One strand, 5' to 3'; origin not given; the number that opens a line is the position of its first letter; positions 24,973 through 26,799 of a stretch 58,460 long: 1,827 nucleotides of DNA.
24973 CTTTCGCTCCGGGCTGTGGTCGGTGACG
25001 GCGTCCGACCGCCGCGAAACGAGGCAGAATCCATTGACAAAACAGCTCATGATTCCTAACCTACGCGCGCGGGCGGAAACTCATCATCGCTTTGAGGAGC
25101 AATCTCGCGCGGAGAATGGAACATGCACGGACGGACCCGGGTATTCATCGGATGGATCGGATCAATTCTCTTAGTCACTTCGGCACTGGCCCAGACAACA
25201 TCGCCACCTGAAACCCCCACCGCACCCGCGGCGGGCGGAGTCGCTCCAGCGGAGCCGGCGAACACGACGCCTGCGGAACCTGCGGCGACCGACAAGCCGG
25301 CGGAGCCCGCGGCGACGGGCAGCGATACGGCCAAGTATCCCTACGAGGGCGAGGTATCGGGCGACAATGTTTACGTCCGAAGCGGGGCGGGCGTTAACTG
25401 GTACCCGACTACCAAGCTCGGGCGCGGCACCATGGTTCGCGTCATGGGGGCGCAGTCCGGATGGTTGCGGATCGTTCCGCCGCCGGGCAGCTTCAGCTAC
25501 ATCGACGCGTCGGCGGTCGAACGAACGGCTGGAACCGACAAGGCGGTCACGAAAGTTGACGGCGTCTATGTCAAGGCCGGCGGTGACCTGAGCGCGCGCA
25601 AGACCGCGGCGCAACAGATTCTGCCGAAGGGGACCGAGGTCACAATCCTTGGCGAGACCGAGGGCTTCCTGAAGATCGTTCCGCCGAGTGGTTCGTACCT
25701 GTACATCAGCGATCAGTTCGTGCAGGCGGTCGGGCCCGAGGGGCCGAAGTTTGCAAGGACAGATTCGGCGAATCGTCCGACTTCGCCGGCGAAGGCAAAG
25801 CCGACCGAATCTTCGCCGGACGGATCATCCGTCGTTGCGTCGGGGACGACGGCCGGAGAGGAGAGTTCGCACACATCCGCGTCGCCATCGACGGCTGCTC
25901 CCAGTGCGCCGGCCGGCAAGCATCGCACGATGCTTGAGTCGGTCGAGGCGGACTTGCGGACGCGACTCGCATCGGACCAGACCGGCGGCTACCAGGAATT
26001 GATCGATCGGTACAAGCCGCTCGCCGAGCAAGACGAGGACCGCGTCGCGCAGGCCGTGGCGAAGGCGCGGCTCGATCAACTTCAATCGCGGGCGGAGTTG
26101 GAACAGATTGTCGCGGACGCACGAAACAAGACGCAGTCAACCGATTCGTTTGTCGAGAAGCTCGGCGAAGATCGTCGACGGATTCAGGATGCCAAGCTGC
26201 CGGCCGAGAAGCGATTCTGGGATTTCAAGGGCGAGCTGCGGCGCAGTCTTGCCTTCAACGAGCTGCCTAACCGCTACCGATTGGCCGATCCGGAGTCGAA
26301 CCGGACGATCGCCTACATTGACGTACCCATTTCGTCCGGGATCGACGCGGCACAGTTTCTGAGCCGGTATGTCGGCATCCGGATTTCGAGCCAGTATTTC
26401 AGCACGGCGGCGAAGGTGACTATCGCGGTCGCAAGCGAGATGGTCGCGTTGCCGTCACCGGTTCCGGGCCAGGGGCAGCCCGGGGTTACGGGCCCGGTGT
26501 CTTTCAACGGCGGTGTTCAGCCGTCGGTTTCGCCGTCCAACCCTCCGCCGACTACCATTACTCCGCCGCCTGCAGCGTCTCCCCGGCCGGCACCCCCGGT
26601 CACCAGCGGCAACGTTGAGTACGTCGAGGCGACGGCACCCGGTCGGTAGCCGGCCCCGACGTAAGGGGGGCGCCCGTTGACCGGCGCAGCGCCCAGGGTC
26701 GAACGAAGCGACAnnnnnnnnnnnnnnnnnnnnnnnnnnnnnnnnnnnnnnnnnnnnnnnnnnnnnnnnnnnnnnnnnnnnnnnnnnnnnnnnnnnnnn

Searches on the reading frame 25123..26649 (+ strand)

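Call 7: search_protein_families(library=pfam, proteins=[window:25123-26649:+], max_evalue=0.001)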
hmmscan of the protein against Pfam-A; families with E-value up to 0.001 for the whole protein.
window:25123-26649:+ (508 aa): 1 family
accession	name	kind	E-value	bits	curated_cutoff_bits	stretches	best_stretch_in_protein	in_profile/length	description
PF08239.17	SH3_3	-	1.1e-07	32.3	27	0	166-200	18-53/54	Bacterial SH3 domain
